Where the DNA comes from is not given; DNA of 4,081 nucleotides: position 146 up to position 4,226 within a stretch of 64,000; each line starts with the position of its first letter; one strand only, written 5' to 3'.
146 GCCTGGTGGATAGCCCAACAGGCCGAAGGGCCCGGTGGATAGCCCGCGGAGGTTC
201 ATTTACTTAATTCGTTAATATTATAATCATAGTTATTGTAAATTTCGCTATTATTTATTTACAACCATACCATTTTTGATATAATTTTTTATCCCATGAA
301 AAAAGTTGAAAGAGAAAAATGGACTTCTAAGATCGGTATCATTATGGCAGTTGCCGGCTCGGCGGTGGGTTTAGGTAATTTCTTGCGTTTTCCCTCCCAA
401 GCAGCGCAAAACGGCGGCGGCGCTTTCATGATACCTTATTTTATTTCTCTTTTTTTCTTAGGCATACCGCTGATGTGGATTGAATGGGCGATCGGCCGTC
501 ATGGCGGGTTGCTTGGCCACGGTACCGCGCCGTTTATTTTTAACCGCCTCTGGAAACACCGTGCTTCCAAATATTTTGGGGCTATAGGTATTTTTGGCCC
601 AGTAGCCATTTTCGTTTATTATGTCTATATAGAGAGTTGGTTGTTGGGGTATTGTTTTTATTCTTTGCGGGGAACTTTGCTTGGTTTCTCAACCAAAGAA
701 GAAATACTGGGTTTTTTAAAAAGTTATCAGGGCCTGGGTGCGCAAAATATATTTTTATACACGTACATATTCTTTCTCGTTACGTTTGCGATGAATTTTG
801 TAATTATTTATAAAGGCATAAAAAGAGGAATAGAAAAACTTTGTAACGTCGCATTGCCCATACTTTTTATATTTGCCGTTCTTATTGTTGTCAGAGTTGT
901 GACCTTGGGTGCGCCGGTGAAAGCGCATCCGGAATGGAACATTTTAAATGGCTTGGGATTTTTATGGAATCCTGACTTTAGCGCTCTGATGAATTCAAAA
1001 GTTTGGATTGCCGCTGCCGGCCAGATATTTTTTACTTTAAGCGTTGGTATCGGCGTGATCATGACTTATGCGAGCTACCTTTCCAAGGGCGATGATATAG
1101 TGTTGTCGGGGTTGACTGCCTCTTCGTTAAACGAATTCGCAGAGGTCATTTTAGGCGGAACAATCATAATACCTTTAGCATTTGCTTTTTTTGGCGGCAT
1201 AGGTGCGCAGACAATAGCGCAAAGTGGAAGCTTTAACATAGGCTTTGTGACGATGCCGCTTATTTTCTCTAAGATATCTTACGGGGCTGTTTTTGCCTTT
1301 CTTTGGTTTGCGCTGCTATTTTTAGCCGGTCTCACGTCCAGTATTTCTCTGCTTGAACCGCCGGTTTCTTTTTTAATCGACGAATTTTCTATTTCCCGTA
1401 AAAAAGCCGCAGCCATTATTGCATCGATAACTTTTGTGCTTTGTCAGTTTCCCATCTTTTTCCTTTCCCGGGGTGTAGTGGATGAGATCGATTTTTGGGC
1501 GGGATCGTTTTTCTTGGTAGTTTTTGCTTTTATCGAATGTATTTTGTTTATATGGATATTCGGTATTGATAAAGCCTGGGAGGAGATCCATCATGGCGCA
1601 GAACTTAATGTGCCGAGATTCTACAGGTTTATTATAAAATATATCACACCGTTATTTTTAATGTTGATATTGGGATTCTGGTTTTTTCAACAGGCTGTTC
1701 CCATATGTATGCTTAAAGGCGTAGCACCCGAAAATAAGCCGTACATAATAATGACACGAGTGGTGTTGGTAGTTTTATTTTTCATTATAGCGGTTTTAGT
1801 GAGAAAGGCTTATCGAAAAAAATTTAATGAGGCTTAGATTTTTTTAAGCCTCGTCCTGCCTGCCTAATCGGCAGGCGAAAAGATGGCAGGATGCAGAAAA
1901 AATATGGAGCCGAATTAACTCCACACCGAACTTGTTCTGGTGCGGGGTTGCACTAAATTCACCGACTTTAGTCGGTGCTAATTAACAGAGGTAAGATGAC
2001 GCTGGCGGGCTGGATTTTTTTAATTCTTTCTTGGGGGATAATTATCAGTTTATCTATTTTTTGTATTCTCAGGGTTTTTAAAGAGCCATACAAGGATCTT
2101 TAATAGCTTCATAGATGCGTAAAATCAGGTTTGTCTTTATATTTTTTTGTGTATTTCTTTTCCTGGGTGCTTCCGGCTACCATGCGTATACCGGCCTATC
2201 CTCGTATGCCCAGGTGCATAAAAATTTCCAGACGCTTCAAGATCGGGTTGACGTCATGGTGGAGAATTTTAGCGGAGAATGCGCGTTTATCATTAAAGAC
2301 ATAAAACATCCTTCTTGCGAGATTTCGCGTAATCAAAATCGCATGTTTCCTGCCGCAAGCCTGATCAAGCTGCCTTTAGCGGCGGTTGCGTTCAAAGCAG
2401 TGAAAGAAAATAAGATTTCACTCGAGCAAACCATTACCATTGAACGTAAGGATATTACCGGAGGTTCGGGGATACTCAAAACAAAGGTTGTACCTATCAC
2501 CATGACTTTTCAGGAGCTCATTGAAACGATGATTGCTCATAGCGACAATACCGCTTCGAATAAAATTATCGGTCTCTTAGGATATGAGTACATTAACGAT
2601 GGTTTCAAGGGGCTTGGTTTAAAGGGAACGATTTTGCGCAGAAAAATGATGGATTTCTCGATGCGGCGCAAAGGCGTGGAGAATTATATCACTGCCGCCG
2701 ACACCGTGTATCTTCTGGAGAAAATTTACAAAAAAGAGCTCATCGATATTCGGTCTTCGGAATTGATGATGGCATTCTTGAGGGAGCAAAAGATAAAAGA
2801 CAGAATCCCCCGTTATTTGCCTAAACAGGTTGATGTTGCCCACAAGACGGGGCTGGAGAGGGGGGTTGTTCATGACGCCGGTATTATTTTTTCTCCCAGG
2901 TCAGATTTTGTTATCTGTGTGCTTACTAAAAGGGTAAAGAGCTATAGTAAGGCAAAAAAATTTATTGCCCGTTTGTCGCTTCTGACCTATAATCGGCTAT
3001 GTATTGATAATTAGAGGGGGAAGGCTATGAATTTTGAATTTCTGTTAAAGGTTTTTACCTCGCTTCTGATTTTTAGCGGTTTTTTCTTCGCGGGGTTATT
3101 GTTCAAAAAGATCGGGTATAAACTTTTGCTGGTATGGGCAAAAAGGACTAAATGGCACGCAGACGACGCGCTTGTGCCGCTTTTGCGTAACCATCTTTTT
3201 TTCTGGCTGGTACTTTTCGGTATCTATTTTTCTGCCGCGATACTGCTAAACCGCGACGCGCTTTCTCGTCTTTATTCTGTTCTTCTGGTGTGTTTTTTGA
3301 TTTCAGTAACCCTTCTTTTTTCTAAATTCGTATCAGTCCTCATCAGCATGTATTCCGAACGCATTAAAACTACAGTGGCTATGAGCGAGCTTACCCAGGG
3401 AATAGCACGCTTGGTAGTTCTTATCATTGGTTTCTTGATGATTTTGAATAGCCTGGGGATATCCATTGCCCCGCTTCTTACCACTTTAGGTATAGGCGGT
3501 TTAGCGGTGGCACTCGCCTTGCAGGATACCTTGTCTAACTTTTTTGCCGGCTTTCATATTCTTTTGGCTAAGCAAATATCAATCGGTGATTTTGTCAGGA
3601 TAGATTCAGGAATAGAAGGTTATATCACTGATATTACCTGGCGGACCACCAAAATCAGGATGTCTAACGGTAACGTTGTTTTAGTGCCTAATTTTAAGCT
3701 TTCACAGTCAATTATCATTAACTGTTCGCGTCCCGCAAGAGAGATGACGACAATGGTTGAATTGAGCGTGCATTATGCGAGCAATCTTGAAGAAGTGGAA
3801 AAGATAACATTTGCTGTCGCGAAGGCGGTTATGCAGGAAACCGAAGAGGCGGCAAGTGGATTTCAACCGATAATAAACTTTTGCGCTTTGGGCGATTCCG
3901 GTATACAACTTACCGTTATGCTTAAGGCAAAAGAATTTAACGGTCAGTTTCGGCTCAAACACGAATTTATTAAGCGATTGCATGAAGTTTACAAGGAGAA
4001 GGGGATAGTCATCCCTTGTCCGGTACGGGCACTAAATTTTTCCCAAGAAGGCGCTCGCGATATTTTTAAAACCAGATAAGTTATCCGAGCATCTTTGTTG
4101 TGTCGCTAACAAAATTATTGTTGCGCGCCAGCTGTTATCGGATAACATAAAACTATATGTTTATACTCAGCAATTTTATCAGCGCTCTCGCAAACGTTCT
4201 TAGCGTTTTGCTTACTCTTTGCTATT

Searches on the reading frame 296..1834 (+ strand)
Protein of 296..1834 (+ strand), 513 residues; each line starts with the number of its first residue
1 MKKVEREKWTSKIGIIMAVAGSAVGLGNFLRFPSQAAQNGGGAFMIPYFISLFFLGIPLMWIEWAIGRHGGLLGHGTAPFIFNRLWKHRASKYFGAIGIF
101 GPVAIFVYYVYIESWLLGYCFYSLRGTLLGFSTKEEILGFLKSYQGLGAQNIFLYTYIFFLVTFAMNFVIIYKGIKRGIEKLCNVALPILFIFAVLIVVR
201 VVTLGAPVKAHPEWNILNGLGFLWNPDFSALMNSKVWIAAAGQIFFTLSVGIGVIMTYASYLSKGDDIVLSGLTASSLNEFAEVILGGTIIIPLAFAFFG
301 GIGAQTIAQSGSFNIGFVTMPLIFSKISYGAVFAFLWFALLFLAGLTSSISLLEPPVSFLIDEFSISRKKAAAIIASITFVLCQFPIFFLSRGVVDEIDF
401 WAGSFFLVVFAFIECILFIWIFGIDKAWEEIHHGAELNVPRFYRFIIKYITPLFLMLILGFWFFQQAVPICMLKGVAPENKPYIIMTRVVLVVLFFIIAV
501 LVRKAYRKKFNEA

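Call 18: search_protein_families(library=pfam, proteins=[window:296-1834:+])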
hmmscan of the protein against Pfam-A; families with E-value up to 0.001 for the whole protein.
window:296-1834:+ (513 aa): 1 family
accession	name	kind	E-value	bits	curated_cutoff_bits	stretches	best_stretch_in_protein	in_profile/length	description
PF00209.24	SNF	-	1.3e-55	189.5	27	2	159-480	183-497/524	Sodium:neurotransmitter symporter family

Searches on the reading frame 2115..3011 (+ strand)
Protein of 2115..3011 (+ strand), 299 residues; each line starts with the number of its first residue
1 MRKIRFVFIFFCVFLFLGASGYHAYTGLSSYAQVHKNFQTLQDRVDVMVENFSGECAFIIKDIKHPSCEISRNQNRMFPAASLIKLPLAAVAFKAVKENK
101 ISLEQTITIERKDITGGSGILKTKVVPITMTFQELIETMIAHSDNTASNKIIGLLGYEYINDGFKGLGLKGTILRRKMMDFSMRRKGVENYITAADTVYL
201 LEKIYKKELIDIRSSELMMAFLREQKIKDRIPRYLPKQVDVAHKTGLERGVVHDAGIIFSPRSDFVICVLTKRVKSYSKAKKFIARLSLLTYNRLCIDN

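Call 63: search_protein_families(library=pfam, proteins=[window:2115-3011:+])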
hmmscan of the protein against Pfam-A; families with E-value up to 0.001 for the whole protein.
window:2115-3011:+ (299 aa): 2 families
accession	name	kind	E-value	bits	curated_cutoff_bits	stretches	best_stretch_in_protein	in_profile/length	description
PF13354.11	Beta-lactamase2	-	1.1e-58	198.6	22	1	62-271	6-214/214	Beta-lactamase enzyme family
PF00768.25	Peptidase_S11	-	0.0001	22.3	27.6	1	71-148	28-108/239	D-alanyl-D-alanine carboxypeptidase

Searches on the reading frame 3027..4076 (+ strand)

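Call 63: search_protein_families(library=pfam, proteins=[window:3027-4076:+])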
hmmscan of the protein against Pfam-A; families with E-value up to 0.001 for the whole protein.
window:3027-4076:+ (350 aa): 3 families
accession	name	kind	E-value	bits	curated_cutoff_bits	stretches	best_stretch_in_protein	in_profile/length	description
PF00924.24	MS_channel_2nd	-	7.9e-19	68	20.2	1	167-235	1-68/68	Mechanosensitive ion channel, beta-domain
PF21088.3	MS_channel_1st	-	3e-07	30.7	23.1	1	126-166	2-42/42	Mechanosensitive ion channel, transmembrane helices 2/3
PF21082.3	MS_channel_3rd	-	0.00014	22.6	21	1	246-329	5-88/88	Mechanosensitive ion channel MscS, C-terminal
